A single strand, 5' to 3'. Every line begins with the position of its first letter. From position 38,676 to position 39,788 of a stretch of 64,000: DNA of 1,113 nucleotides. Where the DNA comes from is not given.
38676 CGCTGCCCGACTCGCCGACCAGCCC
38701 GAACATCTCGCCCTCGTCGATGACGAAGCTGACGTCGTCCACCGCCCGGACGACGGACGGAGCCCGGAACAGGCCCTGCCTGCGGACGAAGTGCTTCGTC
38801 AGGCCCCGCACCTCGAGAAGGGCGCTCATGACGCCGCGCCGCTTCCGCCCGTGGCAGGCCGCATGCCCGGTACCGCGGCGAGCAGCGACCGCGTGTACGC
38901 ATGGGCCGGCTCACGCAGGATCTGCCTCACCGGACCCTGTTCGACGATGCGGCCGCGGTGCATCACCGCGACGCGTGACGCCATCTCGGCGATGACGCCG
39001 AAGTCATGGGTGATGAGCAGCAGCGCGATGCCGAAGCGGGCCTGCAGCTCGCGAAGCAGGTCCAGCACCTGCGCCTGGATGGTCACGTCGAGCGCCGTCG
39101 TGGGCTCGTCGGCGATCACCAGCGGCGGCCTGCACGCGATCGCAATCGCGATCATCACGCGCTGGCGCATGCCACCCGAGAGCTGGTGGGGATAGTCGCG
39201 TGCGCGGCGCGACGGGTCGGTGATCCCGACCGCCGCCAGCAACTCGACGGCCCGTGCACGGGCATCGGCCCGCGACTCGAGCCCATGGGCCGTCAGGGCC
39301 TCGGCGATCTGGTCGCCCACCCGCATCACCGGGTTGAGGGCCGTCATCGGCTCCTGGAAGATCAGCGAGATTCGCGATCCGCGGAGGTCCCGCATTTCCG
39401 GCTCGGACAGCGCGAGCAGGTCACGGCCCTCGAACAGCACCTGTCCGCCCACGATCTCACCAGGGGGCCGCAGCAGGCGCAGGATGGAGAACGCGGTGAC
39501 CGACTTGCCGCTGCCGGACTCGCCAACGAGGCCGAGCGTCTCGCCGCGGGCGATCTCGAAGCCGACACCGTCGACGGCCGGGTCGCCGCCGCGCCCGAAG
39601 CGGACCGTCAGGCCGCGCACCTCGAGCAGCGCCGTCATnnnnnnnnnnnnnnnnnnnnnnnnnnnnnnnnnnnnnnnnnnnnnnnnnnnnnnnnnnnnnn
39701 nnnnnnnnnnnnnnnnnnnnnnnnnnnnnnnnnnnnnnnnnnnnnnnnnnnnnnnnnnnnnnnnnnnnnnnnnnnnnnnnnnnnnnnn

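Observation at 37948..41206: Split methylmalonyl-CoA mutase catalytic subunit translationally coupled to two permease-less peptide/nickel-type ABC ATPases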

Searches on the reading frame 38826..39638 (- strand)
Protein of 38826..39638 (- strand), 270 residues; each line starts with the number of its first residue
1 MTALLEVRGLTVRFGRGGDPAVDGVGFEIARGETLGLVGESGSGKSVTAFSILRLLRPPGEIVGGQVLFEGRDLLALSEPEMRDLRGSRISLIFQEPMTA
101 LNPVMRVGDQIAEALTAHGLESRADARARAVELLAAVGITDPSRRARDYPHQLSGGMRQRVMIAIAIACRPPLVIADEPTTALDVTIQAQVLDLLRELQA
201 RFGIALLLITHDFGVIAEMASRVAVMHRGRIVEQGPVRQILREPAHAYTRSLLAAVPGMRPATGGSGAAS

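Call 4: search_protein_families(library=pfam, proteins=[window:38826-39638:-])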
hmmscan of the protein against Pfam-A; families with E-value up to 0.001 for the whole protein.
window:38826-39638:- (270 aa): 4 families
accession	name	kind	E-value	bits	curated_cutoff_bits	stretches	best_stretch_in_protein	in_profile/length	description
PF00005.33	ABC_tran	-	4.7e-29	102.2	25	1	23-181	2-137/137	ABC transporter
PF13304.12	AAA_21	-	1.2e-06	29.3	27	1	93-212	189-299/304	AAA domain, putative AbiEii toxin, Type IV TA system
PF08352.17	oligo_HPY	-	1.3e-06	29.1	27.1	1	232-263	1-32/65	Oligopeptide/dipeptide transporter, C-terminal region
PF02463.25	SMC_N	-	2.9e-05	24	40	1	81-227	70-213/220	RecF/RecN/SMC N terminal domain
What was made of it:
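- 38826..39638 (-): ABC1: OppD/DppD-like nucleotide-binding protein, 270 aa, lacking the C-terminal four-cysteine domain. PF00005 plus oligo_HPY positions 1-32 of 65 (call 4).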

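Call 7: search_protein_families(library=ncbifam, proteins=[window:38826-39638:-], max_evalue=0.00001)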
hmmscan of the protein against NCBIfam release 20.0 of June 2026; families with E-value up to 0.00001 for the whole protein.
window:38826-39638:- (270 aa): 181 families (the best 25 are shown)
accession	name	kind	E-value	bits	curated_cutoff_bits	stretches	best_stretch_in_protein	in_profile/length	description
NF008246.0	PRK11022.1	equivalog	7.1e-92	308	541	1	3-258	2-259/326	dipeptide ABC transporter ATP-binding protein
NF011713.0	PRK15134.1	equivalog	1.2e-88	298.1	834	1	2-261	3-265/529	microcin C ABC transporter ATP-binding protein YejF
NF007010.1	PRK09473.1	subfamily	2.5e-87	292.6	575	1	4-259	1-257/318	oligopeptide ABC transporter ATP-binding protein OppD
NF043079.1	MMSYN1_0167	equivalog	1e-85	288.6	740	2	81-259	299-477/561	oligopeptide ABC transporter ATP-binding protein OppD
NF007613.0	PRK10261.1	equivalog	5.1e-85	286.1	1077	1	4-259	12-275/623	glutathione ABC transporter ATP-binding protein GsiA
TIGR02770.1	nickel_nikD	equivalog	7.9e-82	274.1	318.7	1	22-255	2-228/230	nickel import ATP-binding protein NikD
NF047576.1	opine_ATP_CntF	equivalog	3.2e-75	252.7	385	1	4-255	2-252/264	staphylopine uptake ABC transporter ATP-binding protein CntF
NF047578.1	opine_ATP_CntD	equivalog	6.4e-75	251.8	380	1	4-255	2-252/266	staphylopine uptake ABC transporter ATP-binding protein CntD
NF008453.0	PRK11308.1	subfamily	2.7e-64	217.5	408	1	21-262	37-271/334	dipeptide ABC transporter ATP-binding protein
NF011659.0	PRK15079.1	equivalog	1.6e-62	211.1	540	1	21-260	39-272/334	murein tripeptide/oligopeptide ABC transporter ATP binding protein OppF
NF043071.1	DppF_dipep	equivalog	5.2e-58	197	660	1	21-262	38-272/331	dipeptide ABC transporter ATP-binding subunit DppF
NF011674.0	PRK15093.1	equivalog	1.9e-57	194.9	627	1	3-259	2-265/330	putrescine export ABC transporter ATP-binding protein SapD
TIGR02769.1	nickel_nikE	equivalog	5.1e-55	186.8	332.55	1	19-261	24-258/265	nickel import ATP-binding protein NikE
NF043078.1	MMSYN1_0168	equivalog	2.2e-52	178.6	800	2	132-261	475-602/649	oligopeptide ABC transporter ATP-binding protein OppF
NF007739.0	PRK10419.1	subfamily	2.5e-51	174.8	354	1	22-261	28-259/268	nickel ABC transporter ATP-binding protein NikE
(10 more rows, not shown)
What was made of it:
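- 38826..39638 (-): Best NCBIfam hit is DppD PRK11022 at 308 bits, below its cut-off of 541; NikD scores 274 against 318.7 (call 7).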

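Call 15: find_homologous_proteins(query=window:38826-39638:-, max_evalue=1e-30)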
Query window:38826-39638:- (270 aa): 8000 proteins with E <= 1e-30 among 8000 candidates; the best 120 are listed.
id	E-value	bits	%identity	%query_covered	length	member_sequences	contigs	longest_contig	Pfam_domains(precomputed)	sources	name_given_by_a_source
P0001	1.5e-164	564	100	100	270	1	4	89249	PF00005.34,PF08352.18,PF13304.13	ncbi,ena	-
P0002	1.8e-128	445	79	99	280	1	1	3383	PF00005.34,PF02463.26,PF08352.18,PF13304.13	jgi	jgi:ABC-type dipeptide/oligopeptide/nickel transport system ATPase component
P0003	2.4e-127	442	82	95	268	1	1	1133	PF00005.34,PF02463.26,PF08352.18,PF13304.13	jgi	jgi:peptide/nickel transport system ATP-binding protein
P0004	3.2e-127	441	-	-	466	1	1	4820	PF09818.16,PF00005.34,PF02463.26,PF08352.18,PF13304.13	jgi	jgi:peptide/nickel transport system ATP-binding protein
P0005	4.8e-127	441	81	99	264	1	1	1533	PF00005.34,PF02463.26,PF08352.18,PF13304.13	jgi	jgi:peptide/nickel transport system ATP-binding protein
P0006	4.9e-127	441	82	95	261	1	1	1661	PF00005.34,PF02463.26,PF08352.18,PF13304.13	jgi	-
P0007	5.7e-127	440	82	95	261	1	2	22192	PF00005.34,PF02463.26,PF08352.18,PF13304.13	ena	-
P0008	7.0e-127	440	82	95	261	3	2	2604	PF00005.34,PF02463.26,PF13304.13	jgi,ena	-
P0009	3.1e-126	438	80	99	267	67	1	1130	PF00005.34,PF02463.26,PF08352.18,PF13304.13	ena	-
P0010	3.1e-126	438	81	95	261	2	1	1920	PF00005.34,PF02463.26,PF08352.18,PF13304.13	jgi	jgi:ABC-type dipeptide/oligopeptide/nickel transport system ATPase component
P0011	4.8e-126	437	80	96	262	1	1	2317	PF00005.34,PF02463.26,PF08352.18,PF13304.13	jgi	jgi:ABC-type dipeptide/oligopeptide/nickel transport system ATPase component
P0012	6.1e-126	437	81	95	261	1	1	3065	PF00005.34,PF02463.26,PF08352.18,PF13304.13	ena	-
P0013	6.2e-126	437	81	97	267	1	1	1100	PF00005.34,PF02463.26,PF08352.18,PF13304.13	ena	-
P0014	6.7e-126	437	79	98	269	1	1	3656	PF00005.34,PF13304.13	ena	-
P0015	1.3e-125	436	82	97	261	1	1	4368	PF00005.34,PF02463.26,PF08352.18,PF13304.13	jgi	jgi:ABC-type dipeptide/oligopeptide/nickel transport system ATPase component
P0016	1.4e-125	436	81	96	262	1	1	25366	PF00005.34,PF02463.26,PF08352.18,PF13304.13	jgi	jgi:ABC-type dipeptide/oligopeptide/nickel transport system ATPase component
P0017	1.5e-125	436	79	98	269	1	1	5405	PF00005.34,PF02463.26,PF08352.18,PF13304.13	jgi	jgi:ABC-type dipeptide/oligopeptide/nickel transport system ATPase component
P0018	1.9e-125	436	81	96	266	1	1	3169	PF00005.34,PF02463.26,PF08352.18,PF13304.13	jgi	jgi:peptide/nickel transport system ATP-binding protein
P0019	1.9e-125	436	80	98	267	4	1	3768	PF00005.34,PF08352.18,PF13304.13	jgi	jgi:ABC-type dipeptide/oligopeptide/nickel transport system ATPase component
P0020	2.2e-125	435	81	96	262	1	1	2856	PF00005.34,PF02463.26,PF13304.13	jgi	-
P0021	2.8e-125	435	81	95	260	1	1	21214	PF00005.34,PF02463.26,PF13304.13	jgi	jgi:ABC-type dipeptide/oligopeptide/nickel transport system ATPase component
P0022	3.0e-125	435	80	98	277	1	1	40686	PF00005.34,PF02463.26,PF08352.18,PF13304.13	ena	-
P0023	3.2e-125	435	80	95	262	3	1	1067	PF00005.34,PF02463.26,PF08352.18,PF13304.13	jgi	-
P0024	3.2e-125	435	81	99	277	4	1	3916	PF00005.34,PF02463.26,PF13304.13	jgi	-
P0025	3.2e-125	435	79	96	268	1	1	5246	PF00005.34,PF02463.26,PF13304.13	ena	-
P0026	3.3e-125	435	81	95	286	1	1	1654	PF00005.34,PF02463.26,PF08352.18,PF13304.13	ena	-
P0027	4.4e-125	434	79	97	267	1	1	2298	PF00005.34,PF02463.26,PF13304.13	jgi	jgi:peptide/nickel transport system ATP-binding protein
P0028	5.1e-125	434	77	100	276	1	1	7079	PF00005.34,PF02463.26,PF08352.18,PF13304.13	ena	-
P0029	5.2e-125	434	80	97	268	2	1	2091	PF00005.34,PF02463.26,PF08352.18,PF13304.13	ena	-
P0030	5.9e-125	434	79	99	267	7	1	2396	PF00005.34,PF02463.26,PF08352.18,PF13304.13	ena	-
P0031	6.5e-125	434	80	96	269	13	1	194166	PF00005.34,PF02463.26,PF13304.13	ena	-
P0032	6.8e-125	434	80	97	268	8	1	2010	PF00005.34,PF02463.26,PF08352.18,PF13304.13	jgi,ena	-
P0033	7.2e-125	434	81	95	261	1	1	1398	PF00005.34,PF13304.13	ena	-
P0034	7.4e-125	434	80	97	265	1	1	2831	PF00005.34,PF02463.26,PF08352.18,PF13304.13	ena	-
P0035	7.6e-125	434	79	97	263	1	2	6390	PF00005.34,PF02463.26,PF08352.18,PF13304.13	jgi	jgi:ABC-type dipeptide/oligopeptide/nickel transport system ATPase component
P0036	7.8e-125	433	79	96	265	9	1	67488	PF00005.34,PF02463.26,PF08352.18,PF13304.13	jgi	jgi:ABC-type dipeptide/oligopeptide/nickel transport system ATPase component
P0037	8.1e-125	433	79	96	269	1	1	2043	PF00005.34,PF13304.13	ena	-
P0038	1.1e-124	433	79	97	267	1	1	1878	PF00005.34,PF02463.26,PF13304.13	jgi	jgi:ABC-type dipeptide/oligopeptide/nickel transport system ATPase component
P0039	1.2e-124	433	79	97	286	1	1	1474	PF00005.34,PF02463.26,PF13304.13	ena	-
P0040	1.3e-124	433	79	96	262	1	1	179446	PF00005.34,PF02463.26,PF08352.18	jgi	jgi:ABC-type dipeptide/oligopeptide/nickel transport system ATPase component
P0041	1.3e-124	433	79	99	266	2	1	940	PF00005.34,PF02463.26,PF08352.18,PF13304.13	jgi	jgi:ABC-type dipeptide/oligopeptide/nickel transport system ATPase component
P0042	1.4e-124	433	79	97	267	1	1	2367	PF00005.34,PF02463.26,PF13304.13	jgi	jgi:ABC-type dipeptide/oligopeptide/nickel transport system ATPase component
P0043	1.4e-124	433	80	95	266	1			PF00005.34,PF02463.26,PF08352.18,PF13304.13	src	-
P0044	1.5e-124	433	79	99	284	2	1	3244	PF00005.34,PF02463.26,PF08352.18,PF13304.13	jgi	jgi:ABC-type dipeptide/oligopeptide/nickel transport system ATPase component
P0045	1.6e-124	432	80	96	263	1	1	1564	PF00005.34,PF02463.26,PF08352.18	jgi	jgi:ABC-type dipeptide/oligopeptide/nickel transport system ATPase component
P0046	1.7e-124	432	81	97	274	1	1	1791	PF00005.34,PF02463.26,PF08352.18,PF13304.13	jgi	jgi:peptide/nickel transport system ATP-binding protein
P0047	2.0e-124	432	79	96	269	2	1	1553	PF00005.34,PF13304.13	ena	-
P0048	2.0e-124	432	79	96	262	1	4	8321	PF00005.34,PF02463.26,PF08352.18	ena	-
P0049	2.4e-124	432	80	99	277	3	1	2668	PF00005.34,PF02463.26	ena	-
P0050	2.7e-124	432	79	96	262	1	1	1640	PF00005.34,PF02463.26,PF08352.18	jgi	jgi:peptide/nickel transport system ATP-binding protein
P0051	3.0e-124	432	80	97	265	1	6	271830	PF00005.34,PF02463.26,PF08352.18,PF13304.13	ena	-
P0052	3.0e-124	432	79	97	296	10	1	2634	PF00005.34,PF08352.18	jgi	-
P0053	3.6e-124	431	82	95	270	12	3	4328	PF00005.34,PF02463.26,PF08352.18,PF13304.13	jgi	jgi:peptide/nickel transport system ATP-binding protein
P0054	3.6e-124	431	80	95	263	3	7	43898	PF00005.34,PF02463.26,PF08352.18,PF13304.13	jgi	jgi:ABC-type dipeptide/oligopeptide/nickel transport system ATPase component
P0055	3.6e-124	431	79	96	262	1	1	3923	PF00005.34,PF02463.26,PF08352.18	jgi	jgi:peptide/nickel transport system ATP-binding protein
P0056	3.9e-124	431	81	95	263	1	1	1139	PF00005.34,PF02463.26,PF08352.18,PF13304.13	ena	-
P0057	3.9e-124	431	80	96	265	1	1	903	PF00005.34,PF02463.26,PF08352.18,PF13304.13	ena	-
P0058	4.3e-124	431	80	96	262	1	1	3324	PF00005.34,PF02463.26,PF08352.18,PF13304.13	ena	-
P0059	5.2e-124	431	81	96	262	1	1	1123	PF00005.34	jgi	jgi:ABC-type dipeptide/oligopeptide/nickel transport system ATPase component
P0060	5.2e-124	431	81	96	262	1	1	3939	PF00005.34,PF02463.26,PF13304.13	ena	-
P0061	5.9e-124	431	81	95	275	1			PF00005.34,PF02463.26,PF08352.18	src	-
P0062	6.3e-124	431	80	95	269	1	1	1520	PF00005.34,PF02463.26,PF08352.18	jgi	jgi:ABC-type dipeptide/oligopeptide/nickel transport system ATPase component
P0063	6.6e-124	430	79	96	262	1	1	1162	PF00005.34,PF02463.26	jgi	jgi:ABC-type dipeptide/oligopeptide/nickel transport system ATPase component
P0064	8.1e-124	430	79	96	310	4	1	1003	PF00005.34,PF02463.26,PF08352.18,PF13304.13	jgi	-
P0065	8.4e-124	430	78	96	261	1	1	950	PF00005.34,PF02463.26,PF08352.18,PF13304.13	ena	-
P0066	9.0e-124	430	80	95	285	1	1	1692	PF00005.34,PF02463.26,PF08352.18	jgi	jgi:ABC-type dipeptide/oligopeptide/nickel transport system ATPase component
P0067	9.4e-124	430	80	97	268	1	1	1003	PF00005.34,PF02463.26,PF08352.18,PF13304.13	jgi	jgi:peptide/nickel transport system ATP-binding protein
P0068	9.6e-124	430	80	95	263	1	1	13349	PF00005.34,PF02463.26,PF08352.18,PF13304.13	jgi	jgi:ABC-type dipeptide/oligopeptide/nickel transport system ATPase component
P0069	1.0e-123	430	78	98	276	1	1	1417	PF00005.34,PF02463.26,PF08352.18,PF13304.13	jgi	jgi:ABC-type dipeptide/oligopeptide/nickel transport system ATPase component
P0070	1.0e-123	430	79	96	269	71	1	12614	PF00005.34,PF02463.26,PF08352.18,PF13304.13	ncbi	-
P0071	1.0e-123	430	80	96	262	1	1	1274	PF00005.34,PF02463.26,PF08352.18,PF13304.13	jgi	jgi:ABC-type dipeptide/oligopeptide/nickel transport system ATPase component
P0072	1.2e-123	430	75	96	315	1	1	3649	PF00005.34,PF02463.26,PF08352.18,PF13304.13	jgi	jgi:ABC-type dipeptide/oligopeptide/nickel transport system ATPase component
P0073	1.2e-123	430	78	96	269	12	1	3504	PF00005.34,PF02463.26,PF13304.13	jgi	jgi:peptide/nickel transport system ATP-binding protein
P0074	1.3e-123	430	80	95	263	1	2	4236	PF00005.34,PF02463.26,PF08352.18,PF13304.13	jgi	jgi:ABC-type dipeptide/oligopeptide/nickel transport system ATPase component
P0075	1.3e-123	429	80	96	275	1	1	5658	PF00005.34,PF02463.26,PF13304.13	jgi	jgi:ABC-type dipeptide/oligopeptide/nickel transport system ATPase component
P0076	1.4e-123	429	80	95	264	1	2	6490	PF00005.34,PF02463.26,PF08352.18,PF13304.13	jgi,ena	jgi:peptide/nickel transport system ATP-binding protein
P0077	1.6e-123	429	81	96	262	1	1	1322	PF00005.34,PF02463.26,PF13304.13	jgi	-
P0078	1.8e-123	429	79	95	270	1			PF00005.34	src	-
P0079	1.8e-123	429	80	96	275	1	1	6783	PF00005.34,PF02463.26,PF08352.18,PF13304.13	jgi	jgi:ABC-type dipeptide/oligopeptide/nickel transport system ATPase component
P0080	1.9e-123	429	78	97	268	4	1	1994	PF00005.34,PF08352.18,PF13304.13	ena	-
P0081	1.9e-123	429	79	96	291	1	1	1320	PF00005.34,PF02463.26,PF08352.18,PF13304.13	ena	-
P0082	1.9e-123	429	81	97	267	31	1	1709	PF00005.34,PF02463.26,PF08352.18,PF13304.13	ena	-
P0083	2.0e-123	429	80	98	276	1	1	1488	PF00005.34,PF02463.26,PF08352.18,PF13304.13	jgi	jgi:ABC-type dipeptide/oligopeptide/nickel transport system ATPase component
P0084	2.2e-123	429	79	98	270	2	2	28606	PF00005.34,PF02463.26,PF08352.18,PF13304.13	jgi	-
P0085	2.2e-123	429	80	96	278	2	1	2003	PF00005.34,PF02463.26,PF08352.18,PF13304.13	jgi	jgi:ABC-type dipeptide/oligopeptide/nickel transport system ATPase component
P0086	2.2e-123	429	79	97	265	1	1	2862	PF00005.34,PF02463.26,PF08352.18,PF13304.13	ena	-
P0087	2.3e-123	429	79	96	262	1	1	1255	PF00005.34,PF02463.26,PF08352.18,PF13304.13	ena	-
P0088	2.4e-123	429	81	96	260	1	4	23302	PF00005.34,PF02463.26,PF08352.18,PF13304.13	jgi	jgi:ABC-type dipeptide/oligopeptide/nickel transport system ATPase component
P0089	2.4e-123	429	79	95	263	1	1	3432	PF00005.34,PF02463.26,PF08352.18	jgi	jgi:ABC-type dipeptide/oligopeptide/nickel transport system ATPase component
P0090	2.4e-123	429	78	98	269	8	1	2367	PF00005.34,PF13304.13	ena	-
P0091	2.6e-123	428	79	97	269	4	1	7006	PF00005.34,PF08352.18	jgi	-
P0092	2.7e-123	428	80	97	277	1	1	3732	PF00005.34,PF02463.26,PF13304.13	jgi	-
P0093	2.8e-123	428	79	96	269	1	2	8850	PF00005.34,PF02463.26,PF13304.13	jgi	jgi:ABC-type dipeptide/oligopeptide/nickel transport system ATPase component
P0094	2.9e-123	428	79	96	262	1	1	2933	PF00005.34,PF02463.26,PF13304.13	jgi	jgi:ABC-type dipeptide/oligopeptide/nickel transport system ATPase component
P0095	3.1e-123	428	80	95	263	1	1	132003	PF00005.34,PF02463.26,PF08352.18,PF13304.13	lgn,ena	-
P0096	3.2e-123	428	79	97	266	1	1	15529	PF00005.34,PF02463.26,PF13304.13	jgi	jgi:ABC-type dipeptide/oligopeptide/nickel transport system ATPase component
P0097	3.4e-123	428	80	96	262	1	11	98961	PF00005.34,PF02463.26,PF13304.13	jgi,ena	-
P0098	3.4e-123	428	81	96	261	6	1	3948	PF00005.34,PF02463.26,PF13304.13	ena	-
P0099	4.2e-123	428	79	95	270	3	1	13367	PF00005.34,PF02463.26,PF08352.18,PF13304.13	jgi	jgi:ABC-type dipeptide/oligopeptide/nickel transport system ATPase component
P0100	4.4e-123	428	80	96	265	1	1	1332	PF00005.34,PF02463.26,PF08352.18,PF13304.13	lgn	-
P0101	4.5e-123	428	79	95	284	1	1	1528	PF00005.34,PF02463.26,PF08352.18,PF13304.13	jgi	jgi:ABC-type dipeptide/oligopeptide/nickel transport system ATPase component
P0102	4.5e-123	428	79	99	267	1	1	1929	PF00005.34,PF02463.26,PF13304.13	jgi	-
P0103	4.6e-123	428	79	96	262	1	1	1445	PF00005.34,PF02463.26,PF13304.13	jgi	jgi:peptide/nickel transport system ATP-binding protein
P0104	4.6e-123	428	80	95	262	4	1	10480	PF00005.34,PF02463.26,PF08352.18,PF13304.13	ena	-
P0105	4.7e-123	428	80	96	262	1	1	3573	PF00005.34,PF02463.26,PF13304.13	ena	-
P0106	5.4e-123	427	80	96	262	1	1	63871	PF00005.34,PF02463.26,PF13304.13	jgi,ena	-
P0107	5.6e-123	427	81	97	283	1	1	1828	PF00005.34,PF02463.26,PF13304.13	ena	-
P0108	5.8e-123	427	77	97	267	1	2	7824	PF00005.34,PF02463.26,PF08352.18,PF13304.13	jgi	jgi:ABC-type dipeptide/oligopeptide/nickel transport system ATPase component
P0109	5.9e-123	427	80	96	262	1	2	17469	PF00005.34,PF02463.26,PF08352.18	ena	-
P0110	6.7e-123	427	77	98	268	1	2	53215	PF00005.34,PF02463.26,PF13304.13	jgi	jgi:peptide/nickel transport system ATP-binding protein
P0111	6.8e-123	427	80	95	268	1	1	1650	PF00005.34,PF02463.26,PF08352.18,PF13304.13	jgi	jgi:peptide/nickel transport system ATP-binding protein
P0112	6.8e-123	427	78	96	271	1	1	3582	PF00005.34,PF02463.26,PF08352.18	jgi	jgi:ABC-type dipeptide/oligopeptide/nickel transport system ATPase component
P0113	6.9e-123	427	79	96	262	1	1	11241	PF00005.34,PF02463.26,PF08352.18,PF13304.13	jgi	jgi:peptide/nickel transport system ATP-binding protein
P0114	7.3e-123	427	78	97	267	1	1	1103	PF00005.34,PF02463.26,PF08352.18,PF13304.13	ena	-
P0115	7.4e-123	427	79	96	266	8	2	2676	PF00005.34,PF02463.26,PF08352.18,PF13304.13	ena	-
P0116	7.5e-123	427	79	96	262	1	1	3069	PF00005.34,PF02463.26,PF13304.13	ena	-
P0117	7.7e-123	427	79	96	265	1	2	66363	PF00005.34,PF02463.26,PF08352.18,PF13304.13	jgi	jgi:ABC-type dipeptide/oligopeptide/nickel transport system ATPase component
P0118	7.8e-123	427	79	98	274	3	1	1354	PF00005.34,PF02463.26,PF08352.18,PF13304.13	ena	-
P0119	8.2e-123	427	78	96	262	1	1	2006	PF00005.34,PF02463.26,PF08352.18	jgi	jgi:peptide/nickel transport system ATP-binding protein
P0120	8.3e-123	427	77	97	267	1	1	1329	PF00005.34,PF02463.26,PF08352.18,PF13304.13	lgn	-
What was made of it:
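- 38826..39638 (-): More than 100 homologues of 260-280 aa at about 80% identity exist (call 15).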

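Call 16: find_encoding_contigs(protein=P0051, flank=10000, max_places=3)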
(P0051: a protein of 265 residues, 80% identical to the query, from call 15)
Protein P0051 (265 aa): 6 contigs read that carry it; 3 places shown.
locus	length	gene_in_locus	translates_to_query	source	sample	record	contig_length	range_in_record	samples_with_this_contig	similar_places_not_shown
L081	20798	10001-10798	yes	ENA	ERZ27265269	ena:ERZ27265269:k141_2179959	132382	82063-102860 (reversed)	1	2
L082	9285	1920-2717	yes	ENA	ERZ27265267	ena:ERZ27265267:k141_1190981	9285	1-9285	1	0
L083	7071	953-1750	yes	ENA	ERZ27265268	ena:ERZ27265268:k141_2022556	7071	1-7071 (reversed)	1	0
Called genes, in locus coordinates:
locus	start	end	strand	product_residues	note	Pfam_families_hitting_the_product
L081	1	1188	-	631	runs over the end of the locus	PF13620:CarboxypepD_reg, PF13715:CarbopepD_reg_2 (weak), PF00593:TonB_dep_Rec_b-barrel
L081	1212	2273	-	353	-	-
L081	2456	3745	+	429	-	PF00483:NTP_transferase, PF24894:Hexapep_GlmU, PF25084:LbH_EIF2B (weak), PF25247:LbH_GLGC (faint)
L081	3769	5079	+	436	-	PF03952:Enolase_N, PF00113:Enolase_C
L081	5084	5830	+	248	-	PF00300:His_Phos_1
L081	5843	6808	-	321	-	PF00149:Metallophos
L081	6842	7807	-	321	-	PF00149:Metallophos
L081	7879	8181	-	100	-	-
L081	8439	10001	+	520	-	PF01642:MM_CoA_mutase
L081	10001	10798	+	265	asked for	PF00005:ABC_tran, PF02463:SMC_N (weak), PF13304:AAA_21 (faint), PF08352:oligo_HPY (weak)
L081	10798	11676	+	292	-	PF00005:ABC_tran, PF08352:oligo_HPY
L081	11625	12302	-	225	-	PF00005:ABC_tran, PF13304:AAA_21 (faint)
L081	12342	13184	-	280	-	PF00226:DnaJ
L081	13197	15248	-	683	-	PF05157:MshEN, PF00437:T2SSE, PF13240:Zn_Ribbon_1 (faint), PF12773:DZR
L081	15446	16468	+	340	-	PF00990:GGDEF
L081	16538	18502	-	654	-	PF16177:ACAS_N, PF00501:AMP-binding, PF13193:AMP-binding_C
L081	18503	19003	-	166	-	PF17647:DUF5518 (weak)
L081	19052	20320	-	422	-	PF07994:NAD_binding_5, PF01658:Inos-1-P_synth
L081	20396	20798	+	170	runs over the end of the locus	PF01209:Ubie_methyltran (weak), PF08241:Methyltransf_11, PF13649:Methyltransf_25 (weak)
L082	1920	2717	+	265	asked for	PF00005:ABC_tran, PF02463:SMC_N (weak), PF13304:AAA_21 (faint), PF08352:oligo_HPY (weak)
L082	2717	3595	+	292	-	PF00005:ABC_tran, PF08352:oligo_HPY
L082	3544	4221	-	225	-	PF00005:ABC_tran, PF13304:AAA_21 (faint)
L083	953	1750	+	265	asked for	PF00005:ABC_tran, PF02463:SMC_N (weak), PF13304:AAA_21 (faint), PF08352:oligo_HPY (weak)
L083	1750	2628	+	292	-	PF00005:ABC_tran, PF08352:oligo_HPY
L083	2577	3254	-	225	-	PF00005:ABC_tran, PF13304:AAA_21 (faint)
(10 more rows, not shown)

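Call 17: find_encoding_contigs(protein=P0040, flank=10000, max_places=2)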
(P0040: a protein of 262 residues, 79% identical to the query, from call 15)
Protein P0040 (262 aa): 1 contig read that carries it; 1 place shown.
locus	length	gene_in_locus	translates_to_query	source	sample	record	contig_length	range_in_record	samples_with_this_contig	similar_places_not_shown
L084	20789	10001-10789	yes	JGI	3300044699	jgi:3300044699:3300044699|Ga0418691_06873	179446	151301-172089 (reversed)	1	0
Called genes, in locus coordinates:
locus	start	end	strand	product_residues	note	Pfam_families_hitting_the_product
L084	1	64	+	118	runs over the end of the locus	-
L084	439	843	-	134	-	-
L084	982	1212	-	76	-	-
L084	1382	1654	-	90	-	-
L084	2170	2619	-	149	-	-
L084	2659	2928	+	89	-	-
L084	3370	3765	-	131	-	-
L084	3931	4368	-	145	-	-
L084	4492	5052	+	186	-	PF00483:NTP_transferase, PF12804:NTP_transf_3 (faint)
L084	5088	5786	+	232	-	PF00483:NTP_transferase, PF24894:Hexapep_GlmU, PF25084:LbH_EIF2B (weak), PF25247:LbH_GLGC (faint)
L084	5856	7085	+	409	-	PF03952:Enolase_N, PF00113:Enolase_C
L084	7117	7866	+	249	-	PF00300:His_Phos_1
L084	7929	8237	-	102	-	-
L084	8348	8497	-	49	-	-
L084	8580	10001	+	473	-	PF01642:MM_CoA_mutase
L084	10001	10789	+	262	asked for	PF00005:ABC_tran, PF02463:SMC_N (weak), PF08352:oligo_HPY (faint)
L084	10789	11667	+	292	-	PF00005:ABC_tran, PF08352:oligo_HPY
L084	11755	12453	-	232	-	PF02463:SMC_N (faint), PF00005:ABC_tran, PF13304:AAA_21 (faint)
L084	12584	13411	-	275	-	PF00501:AMP-binding, PF13193:AMP-binding_C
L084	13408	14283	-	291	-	PF00501:AMP-binding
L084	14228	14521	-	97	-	PF16177:ACAS_N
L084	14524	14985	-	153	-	-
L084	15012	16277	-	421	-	PF07994:NAD_binding_5, PF01658:Inos-1-P_synth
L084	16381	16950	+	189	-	-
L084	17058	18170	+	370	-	PF03544:TonB_C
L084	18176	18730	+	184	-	-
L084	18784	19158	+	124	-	-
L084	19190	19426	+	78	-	-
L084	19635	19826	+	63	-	-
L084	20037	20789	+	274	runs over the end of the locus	PF02535:Zip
